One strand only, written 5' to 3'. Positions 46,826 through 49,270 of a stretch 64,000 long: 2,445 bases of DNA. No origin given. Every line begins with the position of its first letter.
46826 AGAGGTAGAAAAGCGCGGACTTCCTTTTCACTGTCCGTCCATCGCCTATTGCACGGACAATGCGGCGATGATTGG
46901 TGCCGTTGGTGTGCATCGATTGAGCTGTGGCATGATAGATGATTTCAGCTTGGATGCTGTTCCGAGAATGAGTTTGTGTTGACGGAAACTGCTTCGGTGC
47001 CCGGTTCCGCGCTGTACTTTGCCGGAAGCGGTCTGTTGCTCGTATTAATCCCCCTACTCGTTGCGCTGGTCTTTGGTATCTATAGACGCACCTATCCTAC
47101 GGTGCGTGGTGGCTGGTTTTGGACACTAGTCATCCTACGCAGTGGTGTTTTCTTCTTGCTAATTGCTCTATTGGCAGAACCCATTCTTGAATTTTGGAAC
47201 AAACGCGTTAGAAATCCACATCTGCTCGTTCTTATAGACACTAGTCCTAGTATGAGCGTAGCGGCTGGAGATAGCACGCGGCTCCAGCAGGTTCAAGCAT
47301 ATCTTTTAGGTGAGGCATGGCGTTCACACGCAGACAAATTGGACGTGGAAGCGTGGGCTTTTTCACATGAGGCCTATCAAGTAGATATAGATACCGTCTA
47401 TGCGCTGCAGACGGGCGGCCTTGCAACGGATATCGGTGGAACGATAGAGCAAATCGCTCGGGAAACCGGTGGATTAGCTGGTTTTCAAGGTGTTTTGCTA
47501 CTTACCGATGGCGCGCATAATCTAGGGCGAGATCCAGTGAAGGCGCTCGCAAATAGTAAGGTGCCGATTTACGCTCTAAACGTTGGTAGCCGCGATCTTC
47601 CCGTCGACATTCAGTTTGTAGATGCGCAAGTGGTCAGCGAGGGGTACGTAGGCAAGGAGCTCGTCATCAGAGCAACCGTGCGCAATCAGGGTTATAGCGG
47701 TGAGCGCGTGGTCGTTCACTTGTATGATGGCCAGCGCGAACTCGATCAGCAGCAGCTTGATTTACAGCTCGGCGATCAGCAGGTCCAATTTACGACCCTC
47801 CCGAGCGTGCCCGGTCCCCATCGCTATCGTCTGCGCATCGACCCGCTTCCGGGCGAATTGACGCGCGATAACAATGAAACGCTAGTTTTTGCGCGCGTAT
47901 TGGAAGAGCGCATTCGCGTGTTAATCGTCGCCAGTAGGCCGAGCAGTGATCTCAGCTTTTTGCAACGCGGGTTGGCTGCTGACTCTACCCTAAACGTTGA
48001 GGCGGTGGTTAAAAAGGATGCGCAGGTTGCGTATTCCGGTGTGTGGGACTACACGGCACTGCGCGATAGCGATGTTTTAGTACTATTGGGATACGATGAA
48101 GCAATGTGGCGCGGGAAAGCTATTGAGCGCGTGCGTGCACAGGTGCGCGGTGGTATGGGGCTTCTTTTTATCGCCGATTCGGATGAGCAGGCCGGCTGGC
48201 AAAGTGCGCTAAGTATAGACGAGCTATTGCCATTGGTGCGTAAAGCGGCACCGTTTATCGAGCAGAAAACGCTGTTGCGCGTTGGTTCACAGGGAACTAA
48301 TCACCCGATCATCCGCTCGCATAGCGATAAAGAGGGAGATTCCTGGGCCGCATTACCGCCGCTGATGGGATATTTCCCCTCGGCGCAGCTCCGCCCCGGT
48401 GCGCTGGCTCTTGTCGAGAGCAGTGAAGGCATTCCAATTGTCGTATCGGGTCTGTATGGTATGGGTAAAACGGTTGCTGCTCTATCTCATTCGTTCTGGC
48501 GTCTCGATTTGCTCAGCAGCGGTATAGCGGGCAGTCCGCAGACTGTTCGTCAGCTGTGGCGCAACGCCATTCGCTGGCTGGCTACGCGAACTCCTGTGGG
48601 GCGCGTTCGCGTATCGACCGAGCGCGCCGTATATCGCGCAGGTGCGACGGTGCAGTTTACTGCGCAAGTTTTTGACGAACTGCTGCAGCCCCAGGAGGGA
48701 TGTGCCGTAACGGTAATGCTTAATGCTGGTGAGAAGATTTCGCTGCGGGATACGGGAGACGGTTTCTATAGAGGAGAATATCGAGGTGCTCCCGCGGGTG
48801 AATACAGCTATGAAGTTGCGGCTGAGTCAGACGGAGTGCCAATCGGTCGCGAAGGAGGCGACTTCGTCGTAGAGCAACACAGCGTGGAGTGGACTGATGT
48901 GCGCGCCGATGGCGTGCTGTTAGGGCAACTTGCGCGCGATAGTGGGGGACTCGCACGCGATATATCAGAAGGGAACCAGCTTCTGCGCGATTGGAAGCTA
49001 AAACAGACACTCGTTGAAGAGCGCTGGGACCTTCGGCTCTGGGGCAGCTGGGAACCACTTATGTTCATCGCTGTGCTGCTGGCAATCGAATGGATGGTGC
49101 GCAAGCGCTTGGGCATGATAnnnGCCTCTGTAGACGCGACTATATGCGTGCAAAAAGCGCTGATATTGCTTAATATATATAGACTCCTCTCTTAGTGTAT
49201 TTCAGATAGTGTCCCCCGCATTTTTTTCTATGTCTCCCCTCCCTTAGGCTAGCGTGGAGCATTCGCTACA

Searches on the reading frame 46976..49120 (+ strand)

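Call 73: search_protein_families(library=pfam, proteins=[window:46976-49120:+], max_evalue=0.0001)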
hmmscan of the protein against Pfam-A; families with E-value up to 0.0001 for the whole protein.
window:46976-49120:+ (715 aa): 1 family
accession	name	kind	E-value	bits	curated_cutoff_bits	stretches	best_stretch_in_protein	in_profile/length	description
PF01835.25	MG2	-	4.5e-05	24.2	32.8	0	546-617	4-83/96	MG2 domain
